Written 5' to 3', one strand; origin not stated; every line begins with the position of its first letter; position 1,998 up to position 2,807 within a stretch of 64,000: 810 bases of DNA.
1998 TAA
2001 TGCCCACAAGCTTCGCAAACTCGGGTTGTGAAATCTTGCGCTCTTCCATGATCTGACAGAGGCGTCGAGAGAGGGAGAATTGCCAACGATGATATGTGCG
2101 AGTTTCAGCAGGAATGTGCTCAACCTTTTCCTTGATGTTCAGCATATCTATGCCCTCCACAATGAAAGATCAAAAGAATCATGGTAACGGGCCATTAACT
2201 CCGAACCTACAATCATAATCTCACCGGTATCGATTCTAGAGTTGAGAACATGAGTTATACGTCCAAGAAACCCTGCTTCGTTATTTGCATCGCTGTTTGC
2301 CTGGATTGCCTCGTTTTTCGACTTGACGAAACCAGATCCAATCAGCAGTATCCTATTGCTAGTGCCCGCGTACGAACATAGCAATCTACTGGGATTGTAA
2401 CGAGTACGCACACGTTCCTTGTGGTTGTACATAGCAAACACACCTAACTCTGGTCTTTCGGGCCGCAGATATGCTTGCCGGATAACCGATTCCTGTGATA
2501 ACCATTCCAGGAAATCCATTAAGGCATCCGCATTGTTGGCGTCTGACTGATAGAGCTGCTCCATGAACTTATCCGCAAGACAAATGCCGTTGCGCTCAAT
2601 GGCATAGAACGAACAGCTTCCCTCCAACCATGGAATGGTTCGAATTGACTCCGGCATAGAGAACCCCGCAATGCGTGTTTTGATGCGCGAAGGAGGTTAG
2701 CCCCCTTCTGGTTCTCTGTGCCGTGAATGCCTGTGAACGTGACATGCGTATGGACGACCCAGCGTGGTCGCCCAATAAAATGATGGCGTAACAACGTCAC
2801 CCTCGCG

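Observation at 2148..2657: Atypical extended Gp49/RelE-fold toxin family (~165 aa) with a conserved C-terminal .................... tail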

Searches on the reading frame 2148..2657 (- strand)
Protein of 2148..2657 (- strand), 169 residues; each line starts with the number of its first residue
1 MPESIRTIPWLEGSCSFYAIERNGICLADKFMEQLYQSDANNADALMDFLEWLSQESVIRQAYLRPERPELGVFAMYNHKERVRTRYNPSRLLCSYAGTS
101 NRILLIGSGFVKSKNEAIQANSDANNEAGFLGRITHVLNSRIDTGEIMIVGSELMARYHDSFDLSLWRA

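Call 3: search_protein_families(library=pfam, proteins=[window:2148-2657:-], max_evalue=1)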
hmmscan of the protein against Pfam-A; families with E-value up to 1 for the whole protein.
window:2148-2657:- (169 aa): 0 families

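Call 4: search_protein_families(library=ncbifam, proteins=[window:2148-2657:-], max_evalue=1)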
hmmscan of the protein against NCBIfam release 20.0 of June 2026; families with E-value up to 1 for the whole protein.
window:2148-2657:- (169 aa): 1 family
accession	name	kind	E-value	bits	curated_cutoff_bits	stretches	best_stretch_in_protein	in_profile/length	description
NF042978.1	EthbenzDh_ebdA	equivalog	0.092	10.4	2000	1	7-45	84-119/977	ethylbenzene dehydrogenase subunit alpha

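Call 6: find_homologous_proteins(query=window:2148-2657:-)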
Query window:2148-2657:- (169 aa): 8 proteins with E <= 0.001 among 17 candidates.
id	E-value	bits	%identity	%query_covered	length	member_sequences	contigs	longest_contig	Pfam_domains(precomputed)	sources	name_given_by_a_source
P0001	1.4e-105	368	98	100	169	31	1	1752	-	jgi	jgi:hypothetical protein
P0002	2.7e-105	367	96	100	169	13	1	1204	-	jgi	jgi:hypothetical protein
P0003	1.5e-57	212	62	97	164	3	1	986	-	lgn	-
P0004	6.3e-56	207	59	97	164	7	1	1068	-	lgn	-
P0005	7.9e-56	206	61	97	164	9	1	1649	-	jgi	jgi:hypothetical protein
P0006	1.7e-55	205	55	97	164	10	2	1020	-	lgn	-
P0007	4.0e-53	198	61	88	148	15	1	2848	-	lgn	-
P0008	2.5e-48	182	52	97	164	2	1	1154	-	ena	-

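Call 8: search_protein_families(library=padloc, proteins=[window:2148-2657:-], max_evalue=1)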
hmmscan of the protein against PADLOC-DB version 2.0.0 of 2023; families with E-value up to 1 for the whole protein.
window:2148-2657:- (169 aa): 2 families
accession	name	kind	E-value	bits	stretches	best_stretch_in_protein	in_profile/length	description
PDLC04756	PDC-M64B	-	5.2e-08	31.2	1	17-156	17-151/160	-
PDLC04752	PDC-M64A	-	0.0099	13.8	1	18-164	19-172/174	-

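Call 12: search_solved_structures(query=A2, max_evalue=10, show_alignments=3)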
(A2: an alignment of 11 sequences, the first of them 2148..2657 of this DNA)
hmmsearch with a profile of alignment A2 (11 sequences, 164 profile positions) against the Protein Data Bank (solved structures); distinct sequences matched with E-value up to 10: 15.
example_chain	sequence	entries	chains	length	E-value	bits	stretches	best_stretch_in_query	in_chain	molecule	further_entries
8h6p_B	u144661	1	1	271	0.29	14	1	7-54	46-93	G1/S-specific cyclin-E1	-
8h6t_B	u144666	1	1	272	0.29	13.9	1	7-54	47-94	G1/S-specific cyclin-E1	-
1w98_B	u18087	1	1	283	0.31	13.9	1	7-54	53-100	G1/S-SPECIFIC CYCLIN E1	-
9bjc_B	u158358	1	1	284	0.31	13.9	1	7-54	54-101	G1/S-specific cyclin-E1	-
8vq3_B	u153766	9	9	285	0.31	13.8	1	7-54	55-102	G1/S-specific cyclin-E1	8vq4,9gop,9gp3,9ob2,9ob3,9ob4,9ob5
9d0v_B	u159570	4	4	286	0.32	13.8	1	7-54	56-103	G1/S-specific cyclin-E1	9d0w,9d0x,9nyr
7kjs_B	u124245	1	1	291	0.33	13.8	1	7-54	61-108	G1/S-specific cyclin-E1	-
7xqk_B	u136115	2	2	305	0.35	13.7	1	7-54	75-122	G1/S-specific cyclin-E1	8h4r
5l2w_B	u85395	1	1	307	0.36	13.7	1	7-54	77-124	G1/S-specific cyclin-E1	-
9nyq_B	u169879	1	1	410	0.56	13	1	7-54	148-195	G1/S-specific cyclin-E1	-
6h97_A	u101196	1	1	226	0.99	12.2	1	23-80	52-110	Albicidin resistance protein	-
9c3z_A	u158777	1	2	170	1.1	12.1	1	44-87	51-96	Isoform 2B of GTPase KRas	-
8hkx_S19P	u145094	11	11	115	1.1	12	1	56-89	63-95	30S ribosomal protein S19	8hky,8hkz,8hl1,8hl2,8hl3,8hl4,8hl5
9dmm_A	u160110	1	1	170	1.2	11.9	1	43-88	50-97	Isoform 2B of GTPase KRas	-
9c3r_A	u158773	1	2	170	1.4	11.7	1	38-87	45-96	Isoform 2B of GTPase KRas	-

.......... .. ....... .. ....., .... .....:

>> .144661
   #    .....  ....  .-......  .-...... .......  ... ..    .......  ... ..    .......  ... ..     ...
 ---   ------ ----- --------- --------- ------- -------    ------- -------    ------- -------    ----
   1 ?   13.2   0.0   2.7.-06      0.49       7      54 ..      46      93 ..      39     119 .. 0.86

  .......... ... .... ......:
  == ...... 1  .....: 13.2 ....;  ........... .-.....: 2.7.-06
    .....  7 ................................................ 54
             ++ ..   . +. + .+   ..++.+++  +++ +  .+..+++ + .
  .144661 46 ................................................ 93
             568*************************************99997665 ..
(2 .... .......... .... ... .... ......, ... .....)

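Call 18: predict_structure(alignment_id=A2)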
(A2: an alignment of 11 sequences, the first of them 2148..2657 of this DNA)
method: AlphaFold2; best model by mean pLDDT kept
length: 169 residues; sequences in the alignment: 11
mean_pLDDT: 88.6   pTM: 0.86
mean pLDDT of the five models: 88.6, 87.5, 87.4, 86.6, 74.6
residues with pLDDT >= 90: 107; 70-90: 47; 50-70: 12; < 50: 3
segments of 3 or more residues with pLDDT < 50: none
pLDDT, mean of each block of 10 residues (from residue 1): 88 97 96 91 89 93 89 79 61 93 94 81 92 96 96 94 74
secondary structure, 60 per line:
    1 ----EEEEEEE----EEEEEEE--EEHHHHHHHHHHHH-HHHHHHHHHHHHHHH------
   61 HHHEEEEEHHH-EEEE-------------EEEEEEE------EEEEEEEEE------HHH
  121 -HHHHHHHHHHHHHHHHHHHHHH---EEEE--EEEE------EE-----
elements in order: E5-11 E16-22 H27-38 H40-54 E64-68 E73-76 E90-96 E103-111 H122-143 E147-150 E153-156

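Call 19: search_protein_families(library=phrogs, proteins=[window:2148-2657:-], max_evalue=0.1)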
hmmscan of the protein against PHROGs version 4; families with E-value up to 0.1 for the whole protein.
window:2148-2657:- (169 aa): 0 families

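Call 21: search_protein_representatives(alignment_id=A2)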
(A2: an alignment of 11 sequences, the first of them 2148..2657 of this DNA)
Query: 11 sequences, 164 profile positions. Proteins with E-value up to 0.001 (for the whole library): 25; up to 1e-10: 19; up to 1e-30: 12. The best 25 are listed.
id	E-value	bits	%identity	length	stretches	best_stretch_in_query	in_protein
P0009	8.1e-77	272.7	-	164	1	1-164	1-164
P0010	3.1e-68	244.8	-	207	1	1-163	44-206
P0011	2.3e-52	193.2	-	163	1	4-164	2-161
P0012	3.4e-51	189.4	-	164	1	5-163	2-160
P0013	1.4e-49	184.1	-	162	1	4-164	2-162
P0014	2.1e-48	180.3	-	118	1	1-118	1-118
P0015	3.2e-45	170.0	-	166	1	5-159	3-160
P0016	4.9e-40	153.1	-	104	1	63-164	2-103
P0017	4.0e-38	146.9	-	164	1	14-163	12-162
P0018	1.3e-37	145.2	-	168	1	4-118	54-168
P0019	6.7e-31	123.4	-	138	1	11-139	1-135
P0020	8.9e-31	123.0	-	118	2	4-82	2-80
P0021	8.4e-27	110.1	-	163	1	13-157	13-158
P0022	1.7e-26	109.0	-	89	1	76-164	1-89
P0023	3.9e-25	104.7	-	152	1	17-163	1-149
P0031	2.7e-04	36.9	-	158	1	14-156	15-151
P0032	5.4e-04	35.9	-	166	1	14-147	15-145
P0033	5.9e-04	35.8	-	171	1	17-156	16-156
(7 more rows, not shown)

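Call 26: search_protein_families(library=pfam, alignment_id=A3, max_evalue=5)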
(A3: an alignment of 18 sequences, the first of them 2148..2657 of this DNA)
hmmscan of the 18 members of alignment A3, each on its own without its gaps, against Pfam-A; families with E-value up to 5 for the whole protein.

A. member 1, window:2148-2657:- (169 aa): 0 families

B. families by the number of members that match (of 18 scanned): 1 family
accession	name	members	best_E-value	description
PF01833.30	TIG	1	0.32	IPT/TIG domain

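Call 27: search_protein_families(library=padloc, alignment_id=A3, max_evalue=0.01)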
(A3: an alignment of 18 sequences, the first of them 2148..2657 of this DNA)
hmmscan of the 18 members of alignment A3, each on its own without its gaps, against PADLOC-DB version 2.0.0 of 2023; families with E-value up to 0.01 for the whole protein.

A. member 1, window:2148-2657:- (169 aa): 2 families
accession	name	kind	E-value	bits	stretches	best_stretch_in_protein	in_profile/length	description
PDLC04756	PDC-M64B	-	5.2e-08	31.2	1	17-156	17-151/160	-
PDLC04752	PDC-M64A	-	0.0099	13.8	0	18-164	19-172/174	-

B. families by the number of members that match (of 18 scanned): 4 families
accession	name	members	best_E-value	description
PDLC04756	PDC-M64B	17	2.3e-41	-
PDLC04755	PDC-M64B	6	2.2e-11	-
PDLC04752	PDC-M64A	4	1.9e-13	-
PDLC04753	PDC-M64B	2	0.00012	-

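Call 30: fold_search(model_id=the predicted structure, library=pdb)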
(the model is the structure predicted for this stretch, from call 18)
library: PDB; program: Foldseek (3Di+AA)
matches with E <= 10: 182; with E <= 0.001: 0
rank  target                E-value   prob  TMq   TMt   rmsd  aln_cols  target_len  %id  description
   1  6af4_G                3.3e-03  1.00  0.44  0.61   4.0       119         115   14  Toxin-Antitoxin module from Streptococcus pneumoniae (released 2019-08-14)
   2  6af3_C                3.5e-03  1.00  0.46  0.64   4.2       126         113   14  Toxin-Antitoxin module from Streptococcus pneumoniae (released 2019-08-14)
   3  6af4_A                7.6e-03  1.00  0.44  0.59   5.3       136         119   12  Toxin-Antitoxin module from Streptococcus pneumoniae (released 2019-08-14)
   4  6af4_C                8.1e-03  1.00  0.46  0.62   3.9       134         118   14  Toxin-Antitoxin module from Streptococcus pneumoniae (released 2019-08-14)
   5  6af3_E                1.2e-02  0.99  0.40  0.55   4.5       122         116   15  Toxin-Antitoxin module from Streptococcus pneumoniae (released 2019-08-14)
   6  6af3_A                1.5e-02  1.00  0.44  0.61   4.1       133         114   15  Toxin-Antitoxin module from Streptococcus pneumoniae (released 2019-08-14)
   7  7awk                  2.5e-02  1.00  0.44  0.59   3.6       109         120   13  Crystal structure of the HigB1 toxin mutant K95A from Mycobacterium tuberculosis (Rv1955) (released 2021-11-24)
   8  7nbu_Y                2.5e-02  0.99  0.45  0.59   4.3       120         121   12  Structure of the HigB1 toxin mutant K95A from Mycobacterium tuberculosis (Rv1955) and its target, the cspA mRNA, on th (released 2022-03-02)
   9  7v6w_E                2.6e-02  0.98  0.33  0.55   4.4        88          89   15  Crystal structure of heterohexameric Sa2YoeB-Sa2YefM complex bound to 26bp-DNA (released 2021-12-15)
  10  7v6w_F                3.0e-02  0.97  0.33  0.55   4.4        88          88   15  Crystal structure of heterohexameric Sa2YoeB-Sa2YefM complex bound to 26bp-DNA (released 2021-12-15)
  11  8a0x_C                5.4e-02  0.75  0.33  0.45   6.2       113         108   10  Crystal structure of the HigB2-HigA2 tetramer in complex with operator DNA (released 2023-05-03)
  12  7v5y_E                6.1e-02  0.96  0.34  0.59   4.0        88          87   15  Crystal structure of hexameric complex of Sa2YoeB-Sa2YefM toxin-antitoxin from Staphylococcus aureus (released 2021-12-15)
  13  8phj_X                6.9e-02  0.92  0.41  0.20   7.4       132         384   10  cA4-bound Cami1 in complex with 70S ribosome (released 2023-12-13)
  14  3oei_C                8.2e-02  0.97  0.34  0.60   3.9        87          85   11  Crystal structure of Mycobacterium tuberculosis RelJK (Rv3357-Rv3358-RelBE3) (released 2011-03-16)
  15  3oei_K                1.2e-01  0.95  0.34  0.60   3.9        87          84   11  Crystal structure of Mycobacterium tuberculosis RelJK (Rv3357-Rv3358-RelBE3) (released 2011-03-16)
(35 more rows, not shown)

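Call 39: find_related_loci(query=A2, collection=genome_contigs, flank=6000)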
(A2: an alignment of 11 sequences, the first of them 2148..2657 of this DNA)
Query A2 (169 aa) in genome_contigs; peptide patterns used: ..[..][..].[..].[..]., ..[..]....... (x = any residue, [..] = any of these).
29 stretches matched a pattern; 6 encode a relative of the query (tblastn E <= 1e-3); 6 distinct loci.
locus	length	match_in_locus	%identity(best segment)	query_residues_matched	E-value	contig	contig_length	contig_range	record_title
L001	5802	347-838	59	1-164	6e-64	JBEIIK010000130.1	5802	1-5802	MAG: Ignavibacteria bacterium isolate Sample-102-S76-bin-82 Sample_102_S76-bin_82-k141_36407, whole genome shotgun seque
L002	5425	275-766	54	1-164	3e-61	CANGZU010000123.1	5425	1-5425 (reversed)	MAG: Ignavibacteria bacterium isolate RE-18aug17-99 genome assembly, contig: RE-18aug17-C29816, whole genome shotgun seq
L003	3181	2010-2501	55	1-164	2e-61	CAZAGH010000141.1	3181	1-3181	MAG TPA_asm: uncultured Melioribacter sp. isolate SRP278252_co3_78 genome assembly, contig: NODE_72890_length_3181_cov_1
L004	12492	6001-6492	54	1-164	5e-61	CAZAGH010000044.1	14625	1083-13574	MAG TPA_asm: uncultured Melioribacter sp. isolate SRP278252_co3_78 genome assembly, contig: NODE_7640_length_14625_cov_8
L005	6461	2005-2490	52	1-162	3e-57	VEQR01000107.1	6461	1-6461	MAG: Candidatus Kapaibacterium sp. isolate ZLKRG19 NODE_14499_length_6461_cov_11.366751, whole genome shotgun sequence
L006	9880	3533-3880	43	1-164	3e-38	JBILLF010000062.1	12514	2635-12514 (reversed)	MAG: Patescibacteria group bacterium isolate ME2017-07-27_3300044645_group7_bin150 Rohwer_bin1101_scaffold_4899_c1, whol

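Call 51: find_related_loci(query=A2, collection=metagenome_contigs, flank=3000)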
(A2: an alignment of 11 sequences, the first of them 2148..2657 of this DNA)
Query A2 (169 aa) in metagenome_contigs; peptide patterns used: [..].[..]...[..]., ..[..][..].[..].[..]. (x = any residue, [..] = any of these).
49 stretches matched a pattern; 7 encode a relative of the query (tblastn E <= 1e-3); 7 distinct loci.
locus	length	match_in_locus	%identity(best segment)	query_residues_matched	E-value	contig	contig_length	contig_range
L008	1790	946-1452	94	1-169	9e-118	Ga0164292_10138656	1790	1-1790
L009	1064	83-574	62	1-164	2e-70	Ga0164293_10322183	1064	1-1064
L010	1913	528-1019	57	1-164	1e-61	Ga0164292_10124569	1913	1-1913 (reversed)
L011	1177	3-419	58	26-164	2e-51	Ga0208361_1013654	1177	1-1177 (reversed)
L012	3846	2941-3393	44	6-156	7e-42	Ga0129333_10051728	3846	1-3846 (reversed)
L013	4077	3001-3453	44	6-156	7e-42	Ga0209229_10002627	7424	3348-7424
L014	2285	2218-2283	55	6-27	3e-5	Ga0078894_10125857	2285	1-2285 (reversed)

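Call 52: find_encoding_contigs(protein=P0011, flank=3000, max_places=3)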
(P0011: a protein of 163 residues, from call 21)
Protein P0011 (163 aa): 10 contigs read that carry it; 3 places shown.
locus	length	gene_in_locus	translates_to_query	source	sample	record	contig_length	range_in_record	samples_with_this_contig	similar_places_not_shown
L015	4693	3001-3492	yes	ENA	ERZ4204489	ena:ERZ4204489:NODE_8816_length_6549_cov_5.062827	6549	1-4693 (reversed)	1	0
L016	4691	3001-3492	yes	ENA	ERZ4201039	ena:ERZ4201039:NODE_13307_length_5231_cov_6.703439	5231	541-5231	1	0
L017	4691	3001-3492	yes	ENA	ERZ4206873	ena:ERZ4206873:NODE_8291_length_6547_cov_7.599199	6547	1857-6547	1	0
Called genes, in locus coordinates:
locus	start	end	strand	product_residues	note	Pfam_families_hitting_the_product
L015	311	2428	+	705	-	-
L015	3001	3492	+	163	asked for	-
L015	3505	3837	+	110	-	PF13443:HTH_26, PF01381:HTH_3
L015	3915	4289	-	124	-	PF07681:DoxX (weak)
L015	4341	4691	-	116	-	?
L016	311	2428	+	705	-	-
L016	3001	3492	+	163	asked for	-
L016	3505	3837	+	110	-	PF13443:HTH_26, PF01381:HTH_3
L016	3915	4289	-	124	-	PF07681:DoxX (weak)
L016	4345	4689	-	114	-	?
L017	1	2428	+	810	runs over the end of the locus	-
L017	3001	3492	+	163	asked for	-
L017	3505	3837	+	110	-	PF13443:HTH_26, PF01381:HTH_3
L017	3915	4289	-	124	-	PF07681:DoxX (weak)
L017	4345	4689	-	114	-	?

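Call 53: find_encoding_contigs(protein=P0008, flank=3000, max_places=3)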
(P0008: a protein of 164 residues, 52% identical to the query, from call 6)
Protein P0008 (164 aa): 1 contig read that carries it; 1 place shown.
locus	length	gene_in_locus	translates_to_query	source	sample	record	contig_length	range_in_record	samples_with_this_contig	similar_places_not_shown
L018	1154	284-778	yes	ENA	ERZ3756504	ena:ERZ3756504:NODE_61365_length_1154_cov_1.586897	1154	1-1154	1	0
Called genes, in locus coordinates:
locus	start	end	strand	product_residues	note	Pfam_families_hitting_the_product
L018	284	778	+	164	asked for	-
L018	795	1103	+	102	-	-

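Call 54: find_encoding_contigs(protein=P0012, flank=3000, max_places=2)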
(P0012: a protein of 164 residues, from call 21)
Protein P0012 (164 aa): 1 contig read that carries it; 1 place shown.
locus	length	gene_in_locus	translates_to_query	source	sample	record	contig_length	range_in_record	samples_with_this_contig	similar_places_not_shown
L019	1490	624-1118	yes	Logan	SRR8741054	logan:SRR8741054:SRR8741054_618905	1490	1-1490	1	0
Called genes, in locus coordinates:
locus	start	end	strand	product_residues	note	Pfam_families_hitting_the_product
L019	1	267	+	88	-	?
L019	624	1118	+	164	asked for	-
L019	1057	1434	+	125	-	PF01381:HTH_3 (weak), PF13443:HTH_26 (weak)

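Call 55: find_encoding_contigs(protein=P0013, flank=3000, max_places=2)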
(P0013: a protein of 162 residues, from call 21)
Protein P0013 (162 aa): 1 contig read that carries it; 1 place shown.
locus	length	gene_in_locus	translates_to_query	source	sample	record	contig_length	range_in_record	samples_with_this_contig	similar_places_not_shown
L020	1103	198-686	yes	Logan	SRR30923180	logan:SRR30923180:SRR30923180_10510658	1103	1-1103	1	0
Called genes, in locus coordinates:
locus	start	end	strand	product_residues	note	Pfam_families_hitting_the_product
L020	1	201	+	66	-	?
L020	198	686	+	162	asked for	-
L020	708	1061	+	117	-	PF01381:HTH_3 (weak), PF13443:HTH_26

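Call 57: find_encoding_contigs(protein=P0017, flank=3000, max_places=2)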
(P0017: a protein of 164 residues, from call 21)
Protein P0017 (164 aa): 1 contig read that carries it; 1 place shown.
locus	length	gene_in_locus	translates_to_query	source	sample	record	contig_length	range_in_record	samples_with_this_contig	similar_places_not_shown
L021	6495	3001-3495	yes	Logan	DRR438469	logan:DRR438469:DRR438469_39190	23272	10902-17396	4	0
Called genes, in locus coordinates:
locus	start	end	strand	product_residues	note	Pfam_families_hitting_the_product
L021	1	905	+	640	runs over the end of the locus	PF07715:Plug, PF00593:TonB_dep_Rec_b-barrel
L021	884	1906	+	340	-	PF17653:DUF5522, PF18962:Por_Secre_tail (weak)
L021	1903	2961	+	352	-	-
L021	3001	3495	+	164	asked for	-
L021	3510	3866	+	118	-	PF13443:HTH_26 (weak)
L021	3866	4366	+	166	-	-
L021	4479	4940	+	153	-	PF06445:GyrI-like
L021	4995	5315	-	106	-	PF01253:SUI1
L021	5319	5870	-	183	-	PF13505:OMP_b-brl (weak)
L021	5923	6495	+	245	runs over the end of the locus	PF01553:Acyltransferase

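Call 58: find_encoding_contigs(protein=P0021, flank=3000, max_places=2)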
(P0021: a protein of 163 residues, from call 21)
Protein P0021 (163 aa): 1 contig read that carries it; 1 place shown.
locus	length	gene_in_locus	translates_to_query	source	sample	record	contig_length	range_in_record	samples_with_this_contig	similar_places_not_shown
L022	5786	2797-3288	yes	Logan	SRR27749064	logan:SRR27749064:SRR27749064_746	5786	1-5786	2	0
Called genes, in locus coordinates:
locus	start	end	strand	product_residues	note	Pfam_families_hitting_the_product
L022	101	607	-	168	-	-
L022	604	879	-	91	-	PF13560:HTH_31, PF01381:HTH_3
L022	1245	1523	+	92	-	-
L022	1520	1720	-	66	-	-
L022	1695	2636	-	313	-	PF12760:Zn_ribbon_IS1595, PF12762:DDE_Tnp_IS1595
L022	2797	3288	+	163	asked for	-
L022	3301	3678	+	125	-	PF13744:HTH_37 (weak), PF13443:HTH_26, PF13560:HTH_31 (weak), PF01381:HTH_3 (weak)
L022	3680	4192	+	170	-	-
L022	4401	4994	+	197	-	-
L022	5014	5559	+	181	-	-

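Call 59: find_encoding_contigs(protein=P0031, flank=3000, max_places=2)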
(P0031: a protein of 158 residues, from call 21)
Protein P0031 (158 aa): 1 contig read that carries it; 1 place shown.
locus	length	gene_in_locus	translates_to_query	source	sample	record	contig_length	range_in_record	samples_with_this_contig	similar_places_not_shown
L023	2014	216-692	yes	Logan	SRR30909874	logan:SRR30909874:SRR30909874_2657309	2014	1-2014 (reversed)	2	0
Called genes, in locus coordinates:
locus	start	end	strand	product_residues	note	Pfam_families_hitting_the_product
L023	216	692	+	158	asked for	-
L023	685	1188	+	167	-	PF01381:HTH_3 (weak), PF12844:HTH_19 (weak)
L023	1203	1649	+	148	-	PF02556:SecB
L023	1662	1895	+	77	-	-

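Call 60: find_encoding_contigs(protein=P0032, flank=3000, max_places=2)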
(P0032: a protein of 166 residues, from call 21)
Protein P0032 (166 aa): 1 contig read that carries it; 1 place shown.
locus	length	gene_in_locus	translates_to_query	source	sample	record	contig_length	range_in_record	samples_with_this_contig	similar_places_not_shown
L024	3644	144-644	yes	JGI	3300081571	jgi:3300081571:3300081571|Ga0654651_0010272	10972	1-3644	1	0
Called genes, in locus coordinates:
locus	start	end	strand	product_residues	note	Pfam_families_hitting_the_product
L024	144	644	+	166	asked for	-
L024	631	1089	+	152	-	PF13443:HTH_26 (faint), PF01381:HTH_3 (weak)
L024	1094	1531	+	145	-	-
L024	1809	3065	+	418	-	PF00155:Aminotran_1_2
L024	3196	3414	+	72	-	-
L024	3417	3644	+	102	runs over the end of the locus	-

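Call 61: find_encoding_contigs(protein=P0033, flank=3000, max_places=2)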
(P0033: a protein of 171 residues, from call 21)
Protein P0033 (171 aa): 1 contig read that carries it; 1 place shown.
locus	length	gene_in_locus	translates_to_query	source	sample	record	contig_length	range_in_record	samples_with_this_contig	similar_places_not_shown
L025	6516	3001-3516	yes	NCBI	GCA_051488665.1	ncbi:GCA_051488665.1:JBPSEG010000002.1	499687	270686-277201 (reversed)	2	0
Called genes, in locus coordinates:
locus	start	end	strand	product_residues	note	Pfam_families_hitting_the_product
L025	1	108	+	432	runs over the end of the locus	PF00083:Sugar_tr (faint), PF07690:MFS_1, PF13347:MFS_2 (faint), PF12832:MFS_1_like (faint), PF11700:ATG22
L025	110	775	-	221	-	PF13398:Peptidase_M50B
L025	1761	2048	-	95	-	-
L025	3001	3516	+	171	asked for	-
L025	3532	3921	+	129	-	PF13443:HTH_26 (weak), PF01381:HTH_3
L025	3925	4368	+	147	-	-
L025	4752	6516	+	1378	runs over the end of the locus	PF23748:Beta-prop_LRRK2 (faint), PF07494:Reg_prop (weak), PF07495:Y_Y_Y, PF00512:HisKA, PF02518:HATPase_c, PF00072:Response_reg, PF00165:HTH_AraC, PF12833:HTH_18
